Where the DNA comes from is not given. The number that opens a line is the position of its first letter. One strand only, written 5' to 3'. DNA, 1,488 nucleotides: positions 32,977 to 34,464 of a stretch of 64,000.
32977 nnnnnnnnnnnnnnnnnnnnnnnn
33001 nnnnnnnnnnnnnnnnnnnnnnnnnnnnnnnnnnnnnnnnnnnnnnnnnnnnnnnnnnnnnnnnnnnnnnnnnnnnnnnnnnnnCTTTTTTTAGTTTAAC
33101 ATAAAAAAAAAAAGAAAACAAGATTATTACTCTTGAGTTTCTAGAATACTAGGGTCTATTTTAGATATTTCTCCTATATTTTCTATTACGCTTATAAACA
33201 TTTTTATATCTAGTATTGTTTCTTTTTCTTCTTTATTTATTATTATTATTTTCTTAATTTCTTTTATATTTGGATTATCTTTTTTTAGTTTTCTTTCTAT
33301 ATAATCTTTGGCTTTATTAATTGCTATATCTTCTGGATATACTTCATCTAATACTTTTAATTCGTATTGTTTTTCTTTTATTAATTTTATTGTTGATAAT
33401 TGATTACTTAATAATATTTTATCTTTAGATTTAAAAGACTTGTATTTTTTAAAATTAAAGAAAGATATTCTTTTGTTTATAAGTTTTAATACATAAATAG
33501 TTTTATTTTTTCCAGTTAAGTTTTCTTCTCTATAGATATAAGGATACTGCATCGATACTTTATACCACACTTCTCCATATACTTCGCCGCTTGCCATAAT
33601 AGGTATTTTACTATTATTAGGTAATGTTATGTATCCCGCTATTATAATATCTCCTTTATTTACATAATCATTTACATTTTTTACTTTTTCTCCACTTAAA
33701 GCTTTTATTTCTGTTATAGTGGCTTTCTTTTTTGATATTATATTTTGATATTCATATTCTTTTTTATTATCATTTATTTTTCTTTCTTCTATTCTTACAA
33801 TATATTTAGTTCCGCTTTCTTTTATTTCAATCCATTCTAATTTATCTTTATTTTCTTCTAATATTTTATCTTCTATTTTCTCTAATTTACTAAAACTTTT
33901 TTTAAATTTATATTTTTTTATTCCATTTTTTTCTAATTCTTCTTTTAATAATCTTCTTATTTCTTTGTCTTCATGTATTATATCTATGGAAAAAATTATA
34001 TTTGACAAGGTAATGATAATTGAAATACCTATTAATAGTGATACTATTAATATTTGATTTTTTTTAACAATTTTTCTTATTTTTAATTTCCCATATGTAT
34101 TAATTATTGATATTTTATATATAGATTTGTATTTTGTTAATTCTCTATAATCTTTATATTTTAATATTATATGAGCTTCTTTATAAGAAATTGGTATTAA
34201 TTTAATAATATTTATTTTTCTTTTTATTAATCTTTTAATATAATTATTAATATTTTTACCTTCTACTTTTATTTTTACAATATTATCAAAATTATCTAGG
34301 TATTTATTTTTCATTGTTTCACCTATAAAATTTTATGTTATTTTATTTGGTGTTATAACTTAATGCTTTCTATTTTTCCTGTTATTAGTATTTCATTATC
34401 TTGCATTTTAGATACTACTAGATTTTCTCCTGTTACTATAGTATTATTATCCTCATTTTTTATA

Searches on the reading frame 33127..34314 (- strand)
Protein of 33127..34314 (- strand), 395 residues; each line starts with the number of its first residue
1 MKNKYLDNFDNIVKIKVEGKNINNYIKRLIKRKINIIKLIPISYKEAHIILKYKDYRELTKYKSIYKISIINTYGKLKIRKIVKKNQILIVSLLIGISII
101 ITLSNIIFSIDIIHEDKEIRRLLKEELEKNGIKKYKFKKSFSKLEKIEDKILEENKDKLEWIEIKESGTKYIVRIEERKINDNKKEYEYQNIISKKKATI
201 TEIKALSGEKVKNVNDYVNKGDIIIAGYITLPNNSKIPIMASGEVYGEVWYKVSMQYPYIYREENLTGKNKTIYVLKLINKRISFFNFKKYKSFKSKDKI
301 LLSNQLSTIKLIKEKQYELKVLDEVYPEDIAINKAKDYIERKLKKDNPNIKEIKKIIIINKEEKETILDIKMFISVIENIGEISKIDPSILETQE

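Call 70: search_protein_families(library=pfam, proteins=[window:33127-34314:-], max_evalue=0.00001)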
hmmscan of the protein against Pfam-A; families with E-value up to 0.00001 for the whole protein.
window:33127-34314:- (395 aa): 1 family
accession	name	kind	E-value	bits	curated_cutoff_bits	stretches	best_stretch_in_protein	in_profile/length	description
PF06898.16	YqfD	-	7.4e-61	206.6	25.2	1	12-380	6-379/379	Putative stage IV sporulation protein YqfD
